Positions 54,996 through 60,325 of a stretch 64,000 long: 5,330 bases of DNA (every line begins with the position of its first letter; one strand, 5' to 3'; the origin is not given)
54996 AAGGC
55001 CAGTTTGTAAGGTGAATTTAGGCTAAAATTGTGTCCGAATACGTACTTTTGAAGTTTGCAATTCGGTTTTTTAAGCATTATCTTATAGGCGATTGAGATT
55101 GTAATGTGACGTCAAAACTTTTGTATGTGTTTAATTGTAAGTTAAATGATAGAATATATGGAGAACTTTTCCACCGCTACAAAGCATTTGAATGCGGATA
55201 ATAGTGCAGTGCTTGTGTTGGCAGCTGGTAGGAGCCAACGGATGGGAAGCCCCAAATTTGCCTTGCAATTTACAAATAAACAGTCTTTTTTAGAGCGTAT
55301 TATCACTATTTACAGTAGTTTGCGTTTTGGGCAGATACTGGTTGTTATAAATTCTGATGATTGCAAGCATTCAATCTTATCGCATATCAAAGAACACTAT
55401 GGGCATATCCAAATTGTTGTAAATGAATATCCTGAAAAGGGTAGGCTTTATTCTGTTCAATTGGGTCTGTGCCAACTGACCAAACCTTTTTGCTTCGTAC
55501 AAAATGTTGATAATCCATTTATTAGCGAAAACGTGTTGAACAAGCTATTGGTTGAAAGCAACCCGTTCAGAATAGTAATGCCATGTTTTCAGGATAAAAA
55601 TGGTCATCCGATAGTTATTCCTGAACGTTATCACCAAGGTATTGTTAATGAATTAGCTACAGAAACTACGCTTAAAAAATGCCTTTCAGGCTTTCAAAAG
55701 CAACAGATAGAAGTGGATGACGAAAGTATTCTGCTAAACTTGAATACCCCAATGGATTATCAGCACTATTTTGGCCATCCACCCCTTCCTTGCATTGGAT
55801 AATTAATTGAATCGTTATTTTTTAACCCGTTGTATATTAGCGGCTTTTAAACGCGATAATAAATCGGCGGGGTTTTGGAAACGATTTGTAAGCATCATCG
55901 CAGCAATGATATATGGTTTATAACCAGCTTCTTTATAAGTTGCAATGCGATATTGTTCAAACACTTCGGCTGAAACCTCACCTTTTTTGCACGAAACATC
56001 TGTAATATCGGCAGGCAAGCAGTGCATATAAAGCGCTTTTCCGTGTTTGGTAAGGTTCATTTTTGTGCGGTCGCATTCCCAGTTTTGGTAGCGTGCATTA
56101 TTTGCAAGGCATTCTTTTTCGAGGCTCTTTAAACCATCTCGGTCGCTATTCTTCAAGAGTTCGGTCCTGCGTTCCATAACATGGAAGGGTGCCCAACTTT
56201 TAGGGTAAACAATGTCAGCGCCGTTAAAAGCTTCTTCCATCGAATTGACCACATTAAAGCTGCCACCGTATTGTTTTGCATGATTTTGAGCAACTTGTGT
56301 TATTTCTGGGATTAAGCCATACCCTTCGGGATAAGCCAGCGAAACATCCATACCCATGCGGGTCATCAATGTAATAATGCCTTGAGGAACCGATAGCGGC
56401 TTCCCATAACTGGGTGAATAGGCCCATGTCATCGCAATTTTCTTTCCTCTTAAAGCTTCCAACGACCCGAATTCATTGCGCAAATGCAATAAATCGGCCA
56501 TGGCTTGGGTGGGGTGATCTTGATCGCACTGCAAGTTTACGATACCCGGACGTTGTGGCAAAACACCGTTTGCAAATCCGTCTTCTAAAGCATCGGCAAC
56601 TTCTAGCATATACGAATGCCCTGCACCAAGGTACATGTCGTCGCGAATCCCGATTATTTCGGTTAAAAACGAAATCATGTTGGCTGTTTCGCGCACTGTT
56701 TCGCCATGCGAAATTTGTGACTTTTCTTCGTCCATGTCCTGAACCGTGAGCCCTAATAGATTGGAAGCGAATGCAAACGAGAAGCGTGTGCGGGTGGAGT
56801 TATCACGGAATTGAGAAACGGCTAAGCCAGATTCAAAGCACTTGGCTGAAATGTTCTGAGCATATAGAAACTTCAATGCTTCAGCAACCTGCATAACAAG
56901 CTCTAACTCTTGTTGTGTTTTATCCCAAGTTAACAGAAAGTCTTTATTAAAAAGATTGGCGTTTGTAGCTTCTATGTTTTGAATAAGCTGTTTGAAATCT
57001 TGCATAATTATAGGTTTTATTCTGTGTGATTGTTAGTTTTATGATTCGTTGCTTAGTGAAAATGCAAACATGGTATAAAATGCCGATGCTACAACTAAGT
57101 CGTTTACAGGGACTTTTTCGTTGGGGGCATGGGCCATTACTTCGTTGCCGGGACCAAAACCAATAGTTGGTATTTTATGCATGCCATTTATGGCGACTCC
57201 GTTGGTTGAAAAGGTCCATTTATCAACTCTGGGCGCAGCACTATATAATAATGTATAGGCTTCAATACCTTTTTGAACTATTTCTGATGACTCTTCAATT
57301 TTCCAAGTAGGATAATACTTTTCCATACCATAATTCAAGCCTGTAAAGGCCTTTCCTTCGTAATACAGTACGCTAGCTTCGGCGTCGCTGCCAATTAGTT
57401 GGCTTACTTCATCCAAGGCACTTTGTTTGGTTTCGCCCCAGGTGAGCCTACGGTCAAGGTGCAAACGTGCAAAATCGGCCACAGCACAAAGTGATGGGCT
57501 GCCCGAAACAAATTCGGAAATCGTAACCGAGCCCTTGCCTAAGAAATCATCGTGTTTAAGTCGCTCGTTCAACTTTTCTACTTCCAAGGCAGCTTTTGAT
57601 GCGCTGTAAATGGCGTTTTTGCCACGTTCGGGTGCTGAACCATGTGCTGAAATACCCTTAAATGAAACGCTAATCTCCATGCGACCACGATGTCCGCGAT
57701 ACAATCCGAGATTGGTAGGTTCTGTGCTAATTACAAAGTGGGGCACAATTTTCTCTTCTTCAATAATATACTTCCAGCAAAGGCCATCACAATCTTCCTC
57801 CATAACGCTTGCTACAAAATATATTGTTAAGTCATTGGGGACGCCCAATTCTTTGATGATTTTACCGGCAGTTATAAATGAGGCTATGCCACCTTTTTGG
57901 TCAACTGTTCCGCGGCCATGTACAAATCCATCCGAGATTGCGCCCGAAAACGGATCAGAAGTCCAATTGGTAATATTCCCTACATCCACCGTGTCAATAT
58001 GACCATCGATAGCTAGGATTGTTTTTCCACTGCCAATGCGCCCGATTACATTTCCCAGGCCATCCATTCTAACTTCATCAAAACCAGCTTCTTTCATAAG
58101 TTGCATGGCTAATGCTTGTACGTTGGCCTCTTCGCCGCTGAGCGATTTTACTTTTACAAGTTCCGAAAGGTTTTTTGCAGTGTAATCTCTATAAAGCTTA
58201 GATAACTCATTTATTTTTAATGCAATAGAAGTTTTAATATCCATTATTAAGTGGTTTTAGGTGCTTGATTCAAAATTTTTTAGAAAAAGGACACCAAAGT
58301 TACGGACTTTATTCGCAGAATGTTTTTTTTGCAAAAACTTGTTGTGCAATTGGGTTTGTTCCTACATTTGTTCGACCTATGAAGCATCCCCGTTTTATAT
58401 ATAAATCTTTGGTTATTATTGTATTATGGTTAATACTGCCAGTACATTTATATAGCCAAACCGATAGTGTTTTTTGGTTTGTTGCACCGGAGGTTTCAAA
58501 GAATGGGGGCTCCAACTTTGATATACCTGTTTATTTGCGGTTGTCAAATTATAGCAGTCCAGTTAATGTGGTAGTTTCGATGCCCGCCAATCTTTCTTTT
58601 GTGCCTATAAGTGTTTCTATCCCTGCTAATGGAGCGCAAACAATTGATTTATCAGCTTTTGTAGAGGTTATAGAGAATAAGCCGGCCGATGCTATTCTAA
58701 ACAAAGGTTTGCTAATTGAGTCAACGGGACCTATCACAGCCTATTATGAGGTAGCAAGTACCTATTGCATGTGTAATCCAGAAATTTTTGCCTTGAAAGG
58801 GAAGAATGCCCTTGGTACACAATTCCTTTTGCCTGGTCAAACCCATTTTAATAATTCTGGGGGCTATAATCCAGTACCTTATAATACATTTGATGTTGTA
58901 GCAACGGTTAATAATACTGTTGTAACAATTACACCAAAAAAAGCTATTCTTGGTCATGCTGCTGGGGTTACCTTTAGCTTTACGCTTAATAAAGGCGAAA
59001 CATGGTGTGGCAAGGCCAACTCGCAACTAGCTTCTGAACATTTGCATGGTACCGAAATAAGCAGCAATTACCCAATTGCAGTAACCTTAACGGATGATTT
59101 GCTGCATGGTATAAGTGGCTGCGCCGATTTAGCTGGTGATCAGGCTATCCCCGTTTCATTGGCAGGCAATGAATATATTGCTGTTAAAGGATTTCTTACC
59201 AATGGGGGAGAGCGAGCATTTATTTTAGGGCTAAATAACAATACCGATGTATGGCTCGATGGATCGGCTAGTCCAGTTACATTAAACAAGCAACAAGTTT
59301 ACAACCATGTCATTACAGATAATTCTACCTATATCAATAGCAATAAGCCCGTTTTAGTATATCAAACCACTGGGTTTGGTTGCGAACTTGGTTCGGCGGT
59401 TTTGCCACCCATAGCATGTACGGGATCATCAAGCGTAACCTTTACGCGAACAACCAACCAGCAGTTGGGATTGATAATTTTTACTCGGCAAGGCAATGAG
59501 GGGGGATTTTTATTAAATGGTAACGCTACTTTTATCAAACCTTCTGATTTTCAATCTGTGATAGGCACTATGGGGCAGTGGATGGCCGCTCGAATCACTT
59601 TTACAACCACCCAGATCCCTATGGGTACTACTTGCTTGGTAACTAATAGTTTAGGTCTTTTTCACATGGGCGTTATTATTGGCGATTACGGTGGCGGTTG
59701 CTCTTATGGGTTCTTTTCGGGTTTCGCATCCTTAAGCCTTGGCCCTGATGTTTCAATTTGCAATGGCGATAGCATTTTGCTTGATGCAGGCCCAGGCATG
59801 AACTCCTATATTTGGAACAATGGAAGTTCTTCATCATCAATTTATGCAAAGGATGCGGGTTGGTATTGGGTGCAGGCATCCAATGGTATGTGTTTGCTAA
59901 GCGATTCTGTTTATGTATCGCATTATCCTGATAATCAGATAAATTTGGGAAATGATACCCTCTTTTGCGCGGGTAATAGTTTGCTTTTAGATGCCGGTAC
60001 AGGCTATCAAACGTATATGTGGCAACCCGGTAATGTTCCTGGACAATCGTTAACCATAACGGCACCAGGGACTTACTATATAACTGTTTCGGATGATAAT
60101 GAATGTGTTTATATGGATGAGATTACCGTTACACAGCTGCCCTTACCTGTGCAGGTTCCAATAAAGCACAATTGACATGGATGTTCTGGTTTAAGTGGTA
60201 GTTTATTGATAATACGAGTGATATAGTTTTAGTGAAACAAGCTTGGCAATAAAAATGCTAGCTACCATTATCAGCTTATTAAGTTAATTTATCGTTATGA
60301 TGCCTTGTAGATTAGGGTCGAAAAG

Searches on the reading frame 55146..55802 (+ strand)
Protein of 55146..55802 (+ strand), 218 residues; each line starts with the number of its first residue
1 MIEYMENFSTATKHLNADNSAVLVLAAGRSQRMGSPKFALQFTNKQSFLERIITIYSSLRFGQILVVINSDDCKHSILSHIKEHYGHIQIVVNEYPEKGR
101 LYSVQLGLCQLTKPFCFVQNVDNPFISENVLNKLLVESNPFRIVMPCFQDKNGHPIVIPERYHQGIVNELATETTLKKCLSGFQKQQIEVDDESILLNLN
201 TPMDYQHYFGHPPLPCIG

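Call 5: search_protein_families(library=ncbifam, proteins=[window:55146-55802:+], max_evalue=0.00001)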
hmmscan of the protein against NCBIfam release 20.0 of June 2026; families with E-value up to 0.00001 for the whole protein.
window:55146-55802:+ (218 aa): 16 families
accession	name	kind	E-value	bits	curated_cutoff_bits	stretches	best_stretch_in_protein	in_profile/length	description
NF045665.1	NTPtran_DVU1551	equivalog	3.4e-32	111.9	315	1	21-207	2-188/359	DVU_1551 family NTP transferase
TIGR03310.1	matur_MocA_YgfJ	equivalog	1.1e-28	100.5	186.45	1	22-207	2-187/188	molybdenum cofactor cytidylyltransferase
TIGR03202.1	pucB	equivalog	8.2e-13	48.5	235.05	1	23-205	4-192/192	xanthine dehydrogenase accessory protein PucB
NF001837.0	PRK00560.1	equivalog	2.7e-11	43.6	182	1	18-207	7-186/196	molybdenum cofactor guanylyltransferase MobA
NF001457.0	PRK00317.1-3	equivalog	9e-11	41.6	164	1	22-182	4-162/200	molybdenum cofactor guanylyltransferase MobA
NF002741.0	PRK02726.1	equivalog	2e-10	40.6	179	1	19-207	7-193/200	molybdenum cofactor guanylyltransferase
TIGR02665.1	molyb_mobA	equivalog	3.3e-09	37.1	151.85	1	22-205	3-185/186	molybdenum cofactor guanylyltransferase MobA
NF011056.0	PRK14489.1-1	equivalog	4e-09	36.1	379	1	20-151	6-126/363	bifunctional molybdenum cofactor guanylyltransferase MobA/molybdopterin-guanine dinucleotide biosynthesis adaptor protein MobB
NF006899.0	PRK09382.1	equivalog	8.1e-09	35.1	417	1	18-148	5-135/387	bifunctional 2-C-methyl-D-erythritol 4-phosphate cytidylyltransferase/2-C-methyl-D-erythritol 2,4-cyclodiphosphate synthase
NF011059.0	PRK14490.1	equivalog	2.4e-08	33.5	354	1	20-206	181-363/374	bifunctional molybdenum cofactor guanylyltransferase MobA/molybdopterin-guanine dinucleotide biosynthesis adaptor protein MobB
NF010932.0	PRK14352.1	equivalog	4.8e-08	32.1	611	1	18-136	5-124/488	bifunctional UDP-N-acetylglucosamine diphosphorylase/glucosamine-1-phosphate N-acetyltransferase GlmU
TIGR00453.1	ispD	equivalog_domain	5.7e-08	32.5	181.3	1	22-139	2-118/219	2-C-methyl-D-erythritol 4-phosphate cytidylyltransferase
NF001855.0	PRK00576.1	equivalog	1.3e-07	31.4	205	1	20-206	7-190/197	molybdenum cofactor guanylyltransferase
NF041135.1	IPPtranDIPPsyn_Thcocales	equivalog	1.7e-07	30.6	580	1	23-119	4-99/419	bifunctional L-myo-inositol-1-phosphate cytidylyltransferase/CDP-L-myo-inositol myo-inositolphosphotransferase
TIGR01173.1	glmU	equivalog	4.3e-07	29.1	366.85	1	21-160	2-141/452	bifunctional UDP-N-acetylglucosamine diphosphorylase/glucosamine-1-phosphate N-acetyltransferase GlmU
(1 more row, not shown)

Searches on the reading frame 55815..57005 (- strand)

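Call 5: search_protein_families(library=ncbifam, proteins=[window:55815-57005:-], max_evalue=0.00001)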
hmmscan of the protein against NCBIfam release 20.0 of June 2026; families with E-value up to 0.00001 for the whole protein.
window:55815-57005:- (396 aa): 14 families
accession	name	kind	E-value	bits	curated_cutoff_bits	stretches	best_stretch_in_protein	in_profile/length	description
NF005538.0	PRK07200.1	equivalog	2.2e-205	682.2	453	1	1-394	1-395/396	knotted carbamoyltransferase YgeW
TIGR03316.1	ygeW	equivalog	4.9e-192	638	500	1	5-393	2-391/391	knotted carbamoyltransferase YgeW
TIGR00658.1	orni_carb_tr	equivalog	7.7e-37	127.1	280.85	1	21-274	1-228/304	ornithine carbamoyltransferase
NF003384.0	PRK04523.1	equivalog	1.9e-36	125.8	288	1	21-371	4-329/336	N-acetylornithine carbamoyltransferase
NF001986.0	PRK00779.1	subfamily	2.5e-34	118.8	306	1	20-275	5-230/307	ornithine carbamoyltransferase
TIGR04384.1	putr_carbamoyl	exception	5.4e-26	91.5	500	1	22-371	1-303/330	putrescine carbamoyltransferase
NF003286.0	PRK04284.1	subfamily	3.5e-24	85.5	515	1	16-359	2-314/332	ornithine carbamoyltransferase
NF002032.1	PRK00856.1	equivalog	2e-22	79.7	263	1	23-267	3-214/297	aspartate carbamoyltransferase catalytic subunit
TIGR00670.1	asp_carb_tr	equivalog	1.5e-21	76.8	236.95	1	26-267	6-222/304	aspartate carbamoyltransferase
NF011380.0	PRK14805.1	equivalog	1.7e-19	70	421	1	21-371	2-296/302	ornithine carbamoyltransferase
NF006046.0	PRK08192.1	equivalog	3.8e-15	56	512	1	31-267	17-232/339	aspartate carbamoyltransferase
NF009213.0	PRK12562.1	subfamily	8.2e-15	55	559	1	17-350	3-294/334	ornithine carbamoyltransferase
NF002470.0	PRK01713.1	equivalog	2.2e-14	53.6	545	1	17-272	4-235/334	ornithine carbamoyltransferase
NF008853.0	PRK11891.1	equivalog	7.9e-13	47.8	560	1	17-268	84-315/430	aspartate carbamoyltransferase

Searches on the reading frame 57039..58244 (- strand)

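Call 5: search_protein_families(library=ncbifam, proteins=[window:57039-58244:-], max_evalue=0.00001)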
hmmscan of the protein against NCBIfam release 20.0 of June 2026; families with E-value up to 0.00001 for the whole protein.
window:57039-58244:- (401 aa): 49 families (the best 25 are shown)
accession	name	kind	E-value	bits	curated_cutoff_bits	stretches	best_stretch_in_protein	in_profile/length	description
NF009555.0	PRK13004.1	equivalog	1.6e-150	501.5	321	1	10-399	5-397/399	YgeY family selenium metabolism-linked hydrolase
TIGR03526.1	selenium_YgeY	hypoth_equivalog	1.9e-145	484.7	321.5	1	10-393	3-389/395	YgeY family selenium metabolism-linked hydrolase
TIGR01910.1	DapE-ArgE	subfamily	1.4e-52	179.2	217.6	1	26-384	4-368/373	ArgE/DapE family deacylase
NF006365.0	PRK08588.1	subfamily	7.2e-39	134.2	289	1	23-394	10-377/383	succinyl-diaminopimelate desuccinylase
NF006400.0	PRK08651.1-3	equivalog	4.2e-38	131.2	374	1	66-397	75-406/410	succinyl-diaminopimelate desuccinylase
NF006399.0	PRK08651.1-2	equivalog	4.5e-36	124.7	381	1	23-226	7-217/405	succinyl-diaminopimelate desuccinylase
NF005373.0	PRK06915.1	equivalog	2e-34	119.3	428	1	70-390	90-410/422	peptidase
NF009557.0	PRK13009.1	equivalog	1.2e-33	116.8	284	1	24-393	7-370/377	succinyl-diaminopimelate desuccinylase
TIGR01892.1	AcOrn-deacetyl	equivalog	1.1e-32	113.5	297.7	1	26-390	3-361/365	acetylornithine deacetylase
NF005710.0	PRK07522.1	subfamily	2.9e-30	105.7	412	1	61-393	54-384/391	acetylornithine deacetylase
NF003367.0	PRK04443.1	equivalog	2.1e-29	102.9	363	1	23-232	10-200/349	[LysW]-lysine hydrolase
TIGR01900.1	dapE-gram_pos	equivalog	7.2e-28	97.5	304.2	1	22-391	5-347/351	succinyl-diaminopimelate desuccinylase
NF005306.0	PRK06837.1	subfamily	3e-27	95.5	376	1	41-383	61-407/427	ArgE/DapE family deacylase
TIGR01246.1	dapE_proteo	equivalog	8.5e-27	94.1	361.8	1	26-392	5-365/370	succinyl-diaminopimelate desuccinylase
NF003474.0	PRK05111.1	equivalog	4.4e-26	91.7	460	1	60-381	58-364/383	acetylornithine deacetylase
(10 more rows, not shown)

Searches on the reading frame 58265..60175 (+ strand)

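Call 5: search_protein_families(library=ncbifam, proteins=[window:58265-60175:+], max_evalue=0.00001)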
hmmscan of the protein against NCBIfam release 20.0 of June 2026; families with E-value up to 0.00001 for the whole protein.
window:58265-60175:+ (636 aa): 0 families

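Call 10: search_protein_families(library=pfam, proteins=[window:58265-60175:+], max_evalue=0.001)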
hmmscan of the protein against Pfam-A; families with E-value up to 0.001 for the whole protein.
window:58265-60175:+ (636 aa): 1 family
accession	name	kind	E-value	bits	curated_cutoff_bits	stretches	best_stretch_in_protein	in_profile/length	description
PF17517.7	IgGFc_binding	-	6.4e-37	127.8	25.6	1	181-446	9-277/297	IgGFc binding protein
